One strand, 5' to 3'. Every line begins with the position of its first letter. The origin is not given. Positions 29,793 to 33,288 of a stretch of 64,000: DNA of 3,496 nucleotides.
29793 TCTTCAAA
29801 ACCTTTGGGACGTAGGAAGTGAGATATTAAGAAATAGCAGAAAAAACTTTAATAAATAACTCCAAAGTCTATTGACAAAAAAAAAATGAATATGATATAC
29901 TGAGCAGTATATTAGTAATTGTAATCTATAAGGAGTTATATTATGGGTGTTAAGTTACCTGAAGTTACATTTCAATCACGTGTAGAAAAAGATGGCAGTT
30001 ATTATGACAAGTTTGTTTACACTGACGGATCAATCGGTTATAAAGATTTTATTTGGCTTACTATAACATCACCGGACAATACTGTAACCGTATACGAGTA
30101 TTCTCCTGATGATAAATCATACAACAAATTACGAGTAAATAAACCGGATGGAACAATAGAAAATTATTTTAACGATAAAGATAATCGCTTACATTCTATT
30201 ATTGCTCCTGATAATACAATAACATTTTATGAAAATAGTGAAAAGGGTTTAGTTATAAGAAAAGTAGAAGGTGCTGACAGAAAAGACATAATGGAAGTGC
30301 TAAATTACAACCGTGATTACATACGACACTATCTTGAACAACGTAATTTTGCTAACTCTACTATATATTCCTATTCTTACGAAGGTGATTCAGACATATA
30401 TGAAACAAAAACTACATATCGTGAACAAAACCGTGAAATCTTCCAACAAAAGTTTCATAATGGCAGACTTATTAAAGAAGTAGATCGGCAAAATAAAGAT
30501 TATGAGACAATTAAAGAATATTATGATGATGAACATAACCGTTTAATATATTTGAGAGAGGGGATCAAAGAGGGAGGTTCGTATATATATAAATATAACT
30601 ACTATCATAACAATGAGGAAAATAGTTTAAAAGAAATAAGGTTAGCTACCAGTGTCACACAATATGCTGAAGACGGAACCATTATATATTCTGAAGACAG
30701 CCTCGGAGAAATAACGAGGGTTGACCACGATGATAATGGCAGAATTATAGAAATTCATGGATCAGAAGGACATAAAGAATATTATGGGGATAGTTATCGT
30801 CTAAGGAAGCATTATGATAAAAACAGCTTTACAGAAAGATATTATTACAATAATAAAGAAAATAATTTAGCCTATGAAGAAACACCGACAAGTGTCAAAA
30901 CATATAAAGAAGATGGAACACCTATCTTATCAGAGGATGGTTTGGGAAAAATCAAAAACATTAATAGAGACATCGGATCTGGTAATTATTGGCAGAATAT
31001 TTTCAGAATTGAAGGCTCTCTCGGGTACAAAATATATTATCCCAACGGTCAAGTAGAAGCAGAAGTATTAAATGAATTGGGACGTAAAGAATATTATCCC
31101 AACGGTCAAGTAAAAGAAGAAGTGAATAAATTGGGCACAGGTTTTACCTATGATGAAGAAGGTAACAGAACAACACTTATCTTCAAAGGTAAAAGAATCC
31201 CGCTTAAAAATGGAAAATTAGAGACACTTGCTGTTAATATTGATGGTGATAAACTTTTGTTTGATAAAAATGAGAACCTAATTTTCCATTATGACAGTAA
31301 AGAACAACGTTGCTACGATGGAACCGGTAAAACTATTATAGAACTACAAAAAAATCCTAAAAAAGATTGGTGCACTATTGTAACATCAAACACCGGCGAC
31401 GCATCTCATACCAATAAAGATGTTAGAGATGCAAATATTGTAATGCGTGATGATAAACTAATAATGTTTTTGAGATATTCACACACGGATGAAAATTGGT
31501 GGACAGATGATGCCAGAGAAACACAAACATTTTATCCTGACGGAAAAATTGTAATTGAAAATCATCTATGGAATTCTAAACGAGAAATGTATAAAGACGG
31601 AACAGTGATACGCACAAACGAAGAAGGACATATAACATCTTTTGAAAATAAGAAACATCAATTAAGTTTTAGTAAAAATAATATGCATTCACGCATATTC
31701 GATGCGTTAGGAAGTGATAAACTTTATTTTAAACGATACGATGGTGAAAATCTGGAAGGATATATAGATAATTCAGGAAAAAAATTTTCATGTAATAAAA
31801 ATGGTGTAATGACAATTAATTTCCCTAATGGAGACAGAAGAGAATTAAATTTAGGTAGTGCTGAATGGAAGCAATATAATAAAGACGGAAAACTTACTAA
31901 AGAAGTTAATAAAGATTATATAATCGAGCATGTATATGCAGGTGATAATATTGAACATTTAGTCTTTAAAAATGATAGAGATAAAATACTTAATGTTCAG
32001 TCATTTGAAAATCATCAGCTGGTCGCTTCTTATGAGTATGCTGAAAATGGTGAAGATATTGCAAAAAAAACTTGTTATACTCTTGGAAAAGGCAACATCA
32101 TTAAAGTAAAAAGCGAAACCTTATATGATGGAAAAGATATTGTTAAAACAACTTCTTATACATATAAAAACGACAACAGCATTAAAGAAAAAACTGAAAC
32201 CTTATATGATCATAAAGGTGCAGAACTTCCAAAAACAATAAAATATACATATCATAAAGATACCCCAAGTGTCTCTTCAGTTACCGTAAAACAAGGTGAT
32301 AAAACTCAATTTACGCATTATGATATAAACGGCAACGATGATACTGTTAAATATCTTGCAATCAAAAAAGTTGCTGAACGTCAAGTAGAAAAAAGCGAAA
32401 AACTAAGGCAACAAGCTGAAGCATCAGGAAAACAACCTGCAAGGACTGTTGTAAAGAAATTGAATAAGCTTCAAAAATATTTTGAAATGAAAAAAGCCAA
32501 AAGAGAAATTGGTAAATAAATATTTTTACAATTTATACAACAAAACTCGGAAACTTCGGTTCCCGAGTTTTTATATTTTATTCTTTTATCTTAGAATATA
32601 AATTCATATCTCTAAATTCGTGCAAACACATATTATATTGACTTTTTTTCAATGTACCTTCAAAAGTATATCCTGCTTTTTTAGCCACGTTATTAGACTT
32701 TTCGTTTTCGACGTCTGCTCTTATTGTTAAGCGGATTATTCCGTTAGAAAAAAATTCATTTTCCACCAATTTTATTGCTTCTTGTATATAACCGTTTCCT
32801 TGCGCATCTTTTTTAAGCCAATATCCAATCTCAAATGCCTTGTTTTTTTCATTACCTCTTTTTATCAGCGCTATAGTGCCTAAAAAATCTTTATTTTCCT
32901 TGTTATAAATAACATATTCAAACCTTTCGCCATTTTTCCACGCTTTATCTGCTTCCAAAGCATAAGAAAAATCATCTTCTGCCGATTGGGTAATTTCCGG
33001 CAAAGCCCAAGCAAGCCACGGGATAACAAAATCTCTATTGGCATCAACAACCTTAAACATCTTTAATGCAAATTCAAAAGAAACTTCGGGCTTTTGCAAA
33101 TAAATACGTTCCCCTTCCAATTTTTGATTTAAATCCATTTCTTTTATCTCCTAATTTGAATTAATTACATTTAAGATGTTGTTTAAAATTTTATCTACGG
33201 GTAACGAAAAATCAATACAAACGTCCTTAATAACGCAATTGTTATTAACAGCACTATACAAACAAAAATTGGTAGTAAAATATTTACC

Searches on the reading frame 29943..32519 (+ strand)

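Call 7: search_protein_families(library=pfam, max_evalue=0.00001, proteins=[window:29943-32519:+])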
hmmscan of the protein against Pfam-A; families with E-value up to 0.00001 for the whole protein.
window:29943-32519:+ (858 aa): 0 families

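Call 42: search_protein_families(library=pfam, max_evalue=0.001, proteins=[window:29943-32519:+])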
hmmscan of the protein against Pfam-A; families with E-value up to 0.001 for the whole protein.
window:29943-32519:+ (858 aa): 3 families
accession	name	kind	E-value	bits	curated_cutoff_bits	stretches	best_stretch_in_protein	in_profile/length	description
PF07661.19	MORN_2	-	0.00029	21.1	29.6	0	382-395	6-19/22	MORN repeat variant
PF07202.18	Tcp10_C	-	0.00056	19.9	36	0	619-634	19-34/35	T-complex protein 10 C-terminus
PF05593.20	RHS_repeat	-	0.00081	20.2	22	0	384-412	1-31/38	RHS Repeat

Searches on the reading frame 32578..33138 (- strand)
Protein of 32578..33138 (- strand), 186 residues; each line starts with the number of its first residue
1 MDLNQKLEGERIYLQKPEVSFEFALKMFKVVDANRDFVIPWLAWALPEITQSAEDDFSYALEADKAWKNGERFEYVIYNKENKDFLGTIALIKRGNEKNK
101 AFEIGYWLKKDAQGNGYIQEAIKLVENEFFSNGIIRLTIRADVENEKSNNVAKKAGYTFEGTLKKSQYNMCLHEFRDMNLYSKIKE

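Call 7: search_protein_families(library=pfam, max_evalue=0.00001, proteins=[window:32578-33138:-])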
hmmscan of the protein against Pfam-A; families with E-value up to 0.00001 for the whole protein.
window:32578-33138:- (186 aa): 3 families
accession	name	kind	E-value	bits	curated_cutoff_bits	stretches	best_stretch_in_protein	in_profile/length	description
PF13302.13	Acetyltransf_3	-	7.1e-17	62.8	25.4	1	33-158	20-138/138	Acetyltransferase (GNAT) domain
PF00583.31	Acetyltransf_1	-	2.1e-10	41.4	20.7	1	57-157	20-116/116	Acetyltransferase (GNAT) family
PF13420.13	Acetyltransf_4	-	2.1e-06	28.3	24.3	1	75-168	50-145/155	Acetyltransferase (GNAT) domain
